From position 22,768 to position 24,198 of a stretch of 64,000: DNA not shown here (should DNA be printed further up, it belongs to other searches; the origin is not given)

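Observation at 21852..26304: CoA-thioester module (MaoC pair, leaderless SBP-fold protein, family III CoA-transferase, atypical enolase) translationally chained to the L-fuconate genes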

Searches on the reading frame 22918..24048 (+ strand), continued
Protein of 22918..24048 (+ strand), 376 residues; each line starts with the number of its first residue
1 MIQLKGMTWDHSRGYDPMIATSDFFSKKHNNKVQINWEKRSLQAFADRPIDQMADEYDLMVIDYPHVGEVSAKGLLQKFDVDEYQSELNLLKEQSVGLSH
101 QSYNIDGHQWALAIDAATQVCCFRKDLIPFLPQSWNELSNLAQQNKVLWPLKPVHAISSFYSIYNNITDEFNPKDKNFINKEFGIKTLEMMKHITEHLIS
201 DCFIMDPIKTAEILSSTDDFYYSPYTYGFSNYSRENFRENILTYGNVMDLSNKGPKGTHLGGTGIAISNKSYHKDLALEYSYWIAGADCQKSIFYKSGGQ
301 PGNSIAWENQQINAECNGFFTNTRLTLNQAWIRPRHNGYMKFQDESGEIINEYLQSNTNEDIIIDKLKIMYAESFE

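Call 51: search_protein_families(library=pfam, proteins=[L056:11585-12472:+, L056:12519-14234:+, L062:11693-12751:+, L062:12786-14243:+, L062:14284-15594:+, L062:5954-6982:-, L058:11732-12451:+, L080:7603-8148:+, L080:8217-8780:+])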
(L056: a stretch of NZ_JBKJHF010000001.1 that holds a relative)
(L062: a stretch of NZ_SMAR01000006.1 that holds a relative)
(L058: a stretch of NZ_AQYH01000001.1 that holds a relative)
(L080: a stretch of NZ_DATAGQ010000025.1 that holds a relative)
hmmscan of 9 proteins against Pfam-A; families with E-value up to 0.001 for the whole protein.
L056:11585-12472:+ (295 aa): 1 family
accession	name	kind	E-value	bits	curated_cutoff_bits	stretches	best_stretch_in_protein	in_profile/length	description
PF01261.30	AP_endonuc_2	-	4.8e-10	40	31.1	1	72-270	4-227/249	Xylose isomerase-like TIM barrel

L056:12519-14234:+ (571 aa): 7 families
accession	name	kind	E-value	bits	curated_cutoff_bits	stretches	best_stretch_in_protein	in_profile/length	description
PF00990.26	GGDEF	-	7.5e-42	143.3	23.8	1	408-562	1-159/161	Diguanylate cyclase, GGDEF domain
PF13426.13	PAS_9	-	2.3e-34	118.2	27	2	289-396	2-103/103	PAS domain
PF08447.18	PAS_3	-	2.3e-33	114.8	25.6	2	171-259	3-88/89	PAS fold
PF00989.32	PAS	-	3.2e-33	114.6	22.6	2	278-394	1-113/113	PAS fold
PF08448.16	PAS_4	-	2.6e-18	66.7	23.1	1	284-398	1-109/110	PAS fold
PF13188.13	PAS_8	-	1.7e-16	59.8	21.8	2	278-327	1-47/65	PAS domain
PF12860.13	PAS_7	-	1.4e-05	25.6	27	0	284-401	1-114/115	PAS fold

L062:11693-12751:+ (352 aa): 3 families
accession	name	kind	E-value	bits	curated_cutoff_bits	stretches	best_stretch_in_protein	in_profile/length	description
PF13407.12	Peripla_BP_4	-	3.1e-47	161.7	35.1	1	74-331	2-256/258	Periplasmic binding protein domain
PF00356.27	LacI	-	1e-15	57.7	27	1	14-58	1-45/46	Bacterial regulatory proteins, lacI family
PF00532.27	Peripla_BP_1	-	2.3e-05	24.5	22.2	1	75-259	6-183/281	Periplasmic binding proteins and sugar binding domain of LacI family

L062:12786-14243:+ (485 aa): 2 families
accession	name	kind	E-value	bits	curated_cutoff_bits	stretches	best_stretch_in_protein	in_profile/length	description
PF00370.27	FGGY_N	-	3.6e-66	223.7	28.8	1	1-242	1-245/245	FGGY family of carbohydrate kinases, N-terminal domain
PF02782.22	FGGY_C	-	2.5e-33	116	27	1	252-437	2-198/198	FGGY family of carbohydrate kinases, C-terminal domain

L062:14284-15594:+ (436 aa): 1 family
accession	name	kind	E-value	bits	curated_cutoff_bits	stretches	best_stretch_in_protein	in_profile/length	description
PF01261.30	AP_endonuc_2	-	4.7e-08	33.5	31.1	1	123-281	31-172/249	Xylose isomerase-like TIM barrel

L062:5954-6982:- (342 aa): 7 families
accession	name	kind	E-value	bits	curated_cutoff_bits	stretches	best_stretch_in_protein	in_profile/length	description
PF01370.27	Epimerase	-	1.4e-23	84.1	20.9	1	5-247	1-233/240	NAD dependent epimerase/dehydratase family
PF07993.18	NAD_binding_4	-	4e-14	52.8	20.1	1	7-202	1-213/258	Male sterility protein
PF01073.25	3Beta_HSD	-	7e-13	48.7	22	1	7-170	2-155/280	3-beta hydroxysteroid dehydrogenase/isomerase family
PF16363.11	GDP_Man_Dehyd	-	2.1e-08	34.5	27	1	6-129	1-129/332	GDP-mannose 4,6 dehydratase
PF13460.12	NAD_binding_10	-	8.4e-08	32.7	27.2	1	9-202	1-152/184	NAD(P)H-binding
PF05368.20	NmrA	-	4.4e-07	30.2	27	1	3-136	3-116/298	NmrA-like family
PF02719.21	Polysacc_synt_2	-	6.9e-05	22.6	20.2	1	5-132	1-131/293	Polysaccharide biosynthesis protein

L058:11732-12451:+ (239 aa): 6 families
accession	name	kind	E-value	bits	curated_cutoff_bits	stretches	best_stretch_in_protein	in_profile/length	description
PF13409.12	GST_N_2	-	1.4e-08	35.6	25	1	18-76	9-69/70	Glutathione S-transferase, N-terminal domain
PF00043.30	GST_C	-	1.4e-07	32.1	20.7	1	142-199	35-93/93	Glutathione S-transferase, C-terminal domain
PF13417.12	GST_N_3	-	1.3e-06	29.1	22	1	19-81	15-74/75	Glutathione S-transferase, N-terminal domain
PF13410.11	GST_C_2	-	8.7e-06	26.2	24.9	1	143-193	16-68/69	Glutathione S-transferase, C-terminal domain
PF02798.26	GST_N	-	1.7e-05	25.5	20.9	1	14-74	14-74/76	Glutathione S-transferase, N-terminal domain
PF14497.11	GST_C_3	-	5.9e-05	23.6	21.6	1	143-201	36-97/104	Glutathione S-transferase, C-terminal domain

L080:7603-8148:+ (181 aa): 0 families

L080:8217-8780:+ (187 aa): 0 families

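Call 61: predict_structure(alignment_id=A1)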
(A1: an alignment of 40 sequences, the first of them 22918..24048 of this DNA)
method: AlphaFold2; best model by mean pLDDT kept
length: 376 residues; sequences in the alignment: 40
mean_pLDDT: 95.1   pTM: 0.92
mean pLDDT of the five models: 95.1, 94.9, 94.9, 94.7, 94.6
residues with pLDDT >= 90: 342; 70-90: 33; 50-70: 1; < 50: 0
segments of 3 or more residues with pLDDT < 50: none
pLDDT, mean of each block of 10 residues (from residue 1): 96 95 98 97 81 95 92 96 98 97 96 98 97 96 98 95 88 81 96 97 97 98 97 97 96 89 97 98 98 98 98 98 96 92 94 95 95 93
secondary structure, 60 per line:
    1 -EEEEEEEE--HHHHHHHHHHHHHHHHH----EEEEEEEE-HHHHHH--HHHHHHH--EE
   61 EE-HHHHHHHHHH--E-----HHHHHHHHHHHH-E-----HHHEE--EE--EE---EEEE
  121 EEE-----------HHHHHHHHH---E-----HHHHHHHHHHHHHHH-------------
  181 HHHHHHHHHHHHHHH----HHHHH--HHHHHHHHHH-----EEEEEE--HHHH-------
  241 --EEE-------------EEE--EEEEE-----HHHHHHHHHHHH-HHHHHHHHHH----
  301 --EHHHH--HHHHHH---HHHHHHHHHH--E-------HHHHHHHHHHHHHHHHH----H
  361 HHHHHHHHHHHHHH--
elements in order: E2-9 H12-28 E33-40 H42-47 H50-56 E59-62 H64-73 H82-93 E117-123 H135-143 H153-167 H181-195 H200-204 H207-216 E222-227 H230-233 E243-245 E259-261 E264-268 H274-285 H287-296 H304-307 H310-315 H319-328 H339-355 H360-374

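Call 63: fold_search(model_id=the predicted structure, library=pdb)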
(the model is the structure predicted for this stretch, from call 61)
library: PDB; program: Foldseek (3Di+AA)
matches with E <= 10: 1946; with E <= 0.001: 1093
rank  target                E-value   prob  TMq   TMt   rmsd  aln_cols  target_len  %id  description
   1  5yse_B                8.5e-19  1.00  0.80  0.78   3.5       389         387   15  Crystal structure of beta-1,2-glucooligosaccharide binding protein in complex with sophorotetraose (released 2018-05-02)
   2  6dtq_A                1.4e-18  1.00  0.82  0.79   3.3       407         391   12  Maltose bound T. maritima MalE3 (released 2018-09-19)
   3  2zyo_A                1.7e-18  1.00  0.75  0.73   4.4       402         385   15  Crystal structure of cyclo/maltodextrin-binding protein complexed with maltotetraose (released 2009-03-31)
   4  5yse_A                2.0e-18  1.00  0.79  0.77   3.6       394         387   14  Crystal structure of beta-1,2-glucooligosaccharide binding protein in complex with sophorotetraose (released 2018-05-02)
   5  2zyn_A                3.2e-18  1.00  0.76  0.75   3.9       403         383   16  Crystal structure of cyclo/maltodextrin-binding protein complexed with beta-cyclodextrin (released 2009-03-31)
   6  7ofy_B                3.8e-18  1.00  0.83  0.81   3.1       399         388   14  Crystal structure of SQ binding protein from Agrobacterium tumefaciens in complex with sulfoquinovosyl glycerol (SQGro (released 2022-01-19)
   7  5iai                  4.1e-18  1.00  0.81  0.77   3.7       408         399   18  Crystal structure of ABC transporter Solute Binding Protein Arad_9887 from Agrobacterium radiobacter K84, target EFI-510 (released 2016-03-09)
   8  4qsd_A                4.5e-18  1.00  0.81  0.80   3.5       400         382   16  Crystal structure of atu4361 sugar transporter from Agrobacterium Fabrum C58, target efi-510558, with bound sucrose (released 2014-08-06)
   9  4qrz_A                6.3e-18  1.00  0.82  0.81   3.4       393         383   15  Crystal structure of sugar transporter atu4361 from agrobacterium fabrum c58, target efi-510558, with bound maltotrios (released 2014-07-16)
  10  7qhv_AAA              1.1e-17  1.00  0.84  0.81   3.1       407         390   14  Crystal structure of the sulfoquinovosyl binding protein SmoF complexed with sulfoquinovosyl diacylglycerol (released 2022-04-13)
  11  6dtr                  1.2e-17  1.00  0.77  0.74   4.2       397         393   12  Apo T. maritima MalE3 (released 2018-09-19)
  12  3uor_A                1.6e-17  1.00  0.75  0.71   4.5       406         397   12  The structure of the sugar-binding protein MalE from the phytopathogen Xanthomonas citri (released 2011-12-14)
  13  5ysf_A                1.7e-17  1.00  0.80  0.77   3.6       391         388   15  Crystal structure of beta-1,2-glucooligosaccharide binding protein in complex with sophoropentaose (released 2018-05-02)
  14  7ape_A                1.9e-17  1.00  0.85  0.75   3.5       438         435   13  Crystal structure of LpqY from Mycobacterium thermoresistible in complex with trehalose (released 2021-04-28)
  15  3jzj_A                1.9e-17  1.00  0.81  0.79   3.4       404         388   14  Crystal structures of the GacH receptor of Streptomyces glaucescens GLA.O in the unliganded form and in complex with a (released 2010-02-16)
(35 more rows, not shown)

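Call 70: find_encoding_contigs(protein=P0224, flank=8000, max_places=2)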
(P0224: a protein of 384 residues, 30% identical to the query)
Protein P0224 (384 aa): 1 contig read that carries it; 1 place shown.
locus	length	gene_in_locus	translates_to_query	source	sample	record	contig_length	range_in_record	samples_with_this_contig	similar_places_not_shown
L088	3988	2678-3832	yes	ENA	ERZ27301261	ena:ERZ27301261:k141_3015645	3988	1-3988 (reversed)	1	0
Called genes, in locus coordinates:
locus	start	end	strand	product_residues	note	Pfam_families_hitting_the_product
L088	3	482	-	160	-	?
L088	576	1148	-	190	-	PF13185:GAF_2 (weak), PF03861:ANTAR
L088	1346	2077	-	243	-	PF13185:GAF_2, PF13492:GAF_3 (weak), PF03861:ANTAR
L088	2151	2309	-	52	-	-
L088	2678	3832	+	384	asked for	PF01547:SBP_bac_1 (weak), PF13416:SBP_bac_8 (faint)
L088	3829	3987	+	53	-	?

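Call 71: find_encoding_contigs(protein=P0241, flank=8000, max_places=2)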
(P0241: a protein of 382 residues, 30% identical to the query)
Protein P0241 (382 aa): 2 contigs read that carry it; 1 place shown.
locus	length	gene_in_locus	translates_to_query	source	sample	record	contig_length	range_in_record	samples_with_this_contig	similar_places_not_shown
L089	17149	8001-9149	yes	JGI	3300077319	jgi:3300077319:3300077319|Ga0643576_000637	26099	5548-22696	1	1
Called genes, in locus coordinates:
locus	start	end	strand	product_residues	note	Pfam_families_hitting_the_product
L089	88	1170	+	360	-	PF10282:Lactonase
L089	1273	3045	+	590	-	PF00672:HAMP, PF06580:His_kinase, PF02518:HATPase_c (weak)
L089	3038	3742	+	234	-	PF00072:Response_reg, PF12833:HTH_18, PF00165:HTH_AraC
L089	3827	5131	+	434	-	PF01547:SBP_bac_1, PF13416:SBP_bac_8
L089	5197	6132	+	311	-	PF00528:BPD_transp_1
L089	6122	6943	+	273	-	PF00528:BPD_transp_1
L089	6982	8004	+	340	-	PF03786:UxuA, PF01261:AP_endonuc_2, PF03786:UxuA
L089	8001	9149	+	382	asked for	PF01547:SBP_bac_1 (weak)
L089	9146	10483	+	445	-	PF02746:MR_MLE_N, PF13378:MR_MLE_C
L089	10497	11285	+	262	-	PF13385:Laminin_G_3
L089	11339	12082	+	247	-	PF03737:RraA-like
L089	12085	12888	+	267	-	PF00106:adh_short, PF08659:KR, PF13561:adh_short_C2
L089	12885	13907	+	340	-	PF03786:UxuA, PF01261:AP_endonuc_2 (weak)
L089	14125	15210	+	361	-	PF03786:UxuA, PF01261:AP_endonuc_2, PF03786:UxuA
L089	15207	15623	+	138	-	PF02913:FAD-oxidase_C (weak)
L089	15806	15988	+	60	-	-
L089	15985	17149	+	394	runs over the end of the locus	PF01208:URO-D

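Call 72: find_encoding_contigs(protein=P0257, flank=8000, max_places=2)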
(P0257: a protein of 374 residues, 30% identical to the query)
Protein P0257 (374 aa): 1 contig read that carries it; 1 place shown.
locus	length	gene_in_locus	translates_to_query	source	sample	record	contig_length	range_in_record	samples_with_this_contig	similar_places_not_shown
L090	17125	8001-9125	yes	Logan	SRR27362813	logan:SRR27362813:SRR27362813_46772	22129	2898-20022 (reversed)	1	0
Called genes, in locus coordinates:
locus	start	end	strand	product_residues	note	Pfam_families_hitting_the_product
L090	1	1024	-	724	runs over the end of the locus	PF12564:TypeIII_RM_meth, PF01555:N6_N4_Mtase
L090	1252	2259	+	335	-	PF00532:Peripla_BP_1, PF13407:Peripla_BP_4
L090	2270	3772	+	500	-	PF00005:ABC_tran, PF13304:AAA_21 (faint), PF00005:ABC_tran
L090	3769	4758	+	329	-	PF02653:BPD_transp_2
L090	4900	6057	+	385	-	PF13416:SBP_bac_8, PF01547:SBP_bac_1 (weak)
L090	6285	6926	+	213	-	PF01081:Aldolase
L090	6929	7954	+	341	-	PF00294:PfkB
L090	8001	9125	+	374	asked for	PF01547:SBP_bac_1, PF13416:SBP_bac_8 (weak)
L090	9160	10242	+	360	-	PF10282:Lactonase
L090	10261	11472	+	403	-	PF02515:CoA_transf_3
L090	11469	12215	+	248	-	PF00378:ECH_1, PF16113:ECH_2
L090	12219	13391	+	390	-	PF02746:MR_MLE_N, PF13378:MR_MLE_C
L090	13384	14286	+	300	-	PF00701:DHDPS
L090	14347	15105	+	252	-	PF00378:ECH_1, PF16113:ECH_2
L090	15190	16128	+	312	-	PF01263:Aldose_epim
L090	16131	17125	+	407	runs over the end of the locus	PF02515:CoA_transf_3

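Call 73: find_encoding_contigs(protein=P0215, flank=8000, max_places=2)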
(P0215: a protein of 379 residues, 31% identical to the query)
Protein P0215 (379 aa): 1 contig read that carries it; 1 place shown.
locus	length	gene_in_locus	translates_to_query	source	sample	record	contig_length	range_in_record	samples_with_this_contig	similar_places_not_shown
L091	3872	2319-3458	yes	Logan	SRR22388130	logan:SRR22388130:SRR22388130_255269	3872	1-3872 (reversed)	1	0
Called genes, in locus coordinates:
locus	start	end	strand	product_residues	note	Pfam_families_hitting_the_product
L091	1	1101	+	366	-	?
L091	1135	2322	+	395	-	PF02515:CoA_transf_3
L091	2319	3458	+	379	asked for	-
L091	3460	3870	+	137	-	?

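Call 74: find_encoding_contigs(protein=P0139, flank=8000, max_places=2)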
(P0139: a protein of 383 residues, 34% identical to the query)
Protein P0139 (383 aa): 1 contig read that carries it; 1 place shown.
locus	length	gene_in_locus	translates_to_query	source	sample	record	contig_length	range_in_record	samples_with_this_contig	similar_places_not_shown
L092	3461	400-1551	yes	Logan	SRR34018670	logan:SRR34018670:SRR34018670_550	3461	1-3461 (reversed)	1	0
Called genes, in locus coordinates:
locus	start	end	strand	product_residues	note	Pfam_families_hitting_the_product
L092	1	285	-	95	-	?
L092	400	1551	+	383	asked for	PF01547:SBP_bac_1 (faint), PF13416:SBP_bac_8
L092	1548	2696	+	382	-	PF02515:CoA_transf_3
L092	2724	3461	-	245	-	?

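Call 77: search_protein_families(library=pfam, proteins=[L030:78-1232:+, L030:2151-3359:+, L030:3392-4816:+, L030:4826-6010:+, L030:6140-6553:-, L030:12325-12864:+, L075:7495-8715:+, L075:12618-13730:+, L075:14278-15714:+, L075:4911-6701:-], max_evalue=0.00001)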
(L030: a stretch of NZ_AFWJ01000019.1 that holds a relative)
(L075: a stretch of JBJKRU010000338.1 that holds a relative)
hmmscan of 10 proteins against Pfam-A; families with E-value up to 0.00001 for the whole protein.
L030:78-1232:+ (384 aa): 2 families
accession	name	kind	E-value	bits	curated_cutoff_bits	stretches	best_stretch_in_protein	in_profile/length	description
PF22691.2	Thiolase_C_1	-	2.5e-42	144.5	28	1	237-381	1-143/144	Thiolase C-terminal domain-like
PF02803.24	Thiolase_C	-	2.3e-07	30.9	27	0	246-360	15-109/123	Thiolase, C-terminal domain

L030:2151-3359:+ (402 aa): 1 family
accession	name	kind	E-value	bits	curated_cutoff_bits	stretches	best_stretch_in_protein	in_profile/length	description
PF07690.21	MFS_1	-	5.4e-27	95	33.4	2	16-314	3-307/347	Major Facilitator Superfamily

L030:3392-4816:+ (474 aa): 1 family
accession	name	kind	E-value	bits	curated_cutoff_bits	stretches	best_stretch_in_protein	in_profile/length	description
PF00171.27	Aldedh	-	5.3e-148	493.8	23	1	14-469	1-460/461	Aldehyde dehydrogenase family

L030:4826-6010:+ (394 aa): 4 families
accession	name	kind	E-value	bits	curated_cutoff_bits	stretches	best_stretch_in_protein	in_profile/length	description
PF00108.29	Thiolase_N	-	8.7e-88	294.5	26.4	1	6-259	1-256/260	Thiolase, N-terminal domain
PF02803.24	Thiolase_C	-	1.2e-47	161.1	27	1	270-391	1-122/123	Thiolase, C-terminal domain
PF00109.32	ketoacyl-synt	-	3.2e-06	27.4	20.8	1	82-123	166-207/252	Beta-ketoacyl synthase, N-terminal domain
PF22691.2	Thiolase_C_1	-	8.6e-06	26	28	0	296-333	23-60/144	Thiolase C-terminal domain-like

L030:6140-6553:- (137 aa): 0 families

L030:12325-12864:+ (180 aa): 0 families

L075:7495-8715:+ (406 aa): 2 families
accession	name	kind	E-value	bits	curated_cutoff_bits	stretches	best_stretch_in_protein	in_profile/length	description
PF20629.2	GD_AH_C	-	2e-79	266.8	26.8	1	138-381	1-236/242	D-galactarate/Altronate dehydratase, C-terminal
PF04295.18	GD_AH_second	-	2.1e-27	96.3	27.3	1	6-127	1-134/136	D-galactarate dehydratase/Altronate hydrolase, second domain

L075:12618-13730:+ (370 aa): 0 families

L075:14278-15714:+ (478 aa): 1 family
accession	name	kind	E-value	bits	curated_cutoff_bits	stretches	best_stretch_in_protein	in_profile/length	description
PF02754.22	CCG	-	1.5e-33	115.2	20.6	2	368-452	1-84/85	Cysteine-rich domain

L075:4911-6701:- (596 aa): 1 family
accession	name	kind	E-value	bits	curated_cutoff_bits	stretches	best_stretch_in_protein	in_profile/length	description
PF01547.30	SBP_bac_1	-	5.2e-12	46.8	26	1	205-364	12-171/307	Bacterial extracellular solute-binding protein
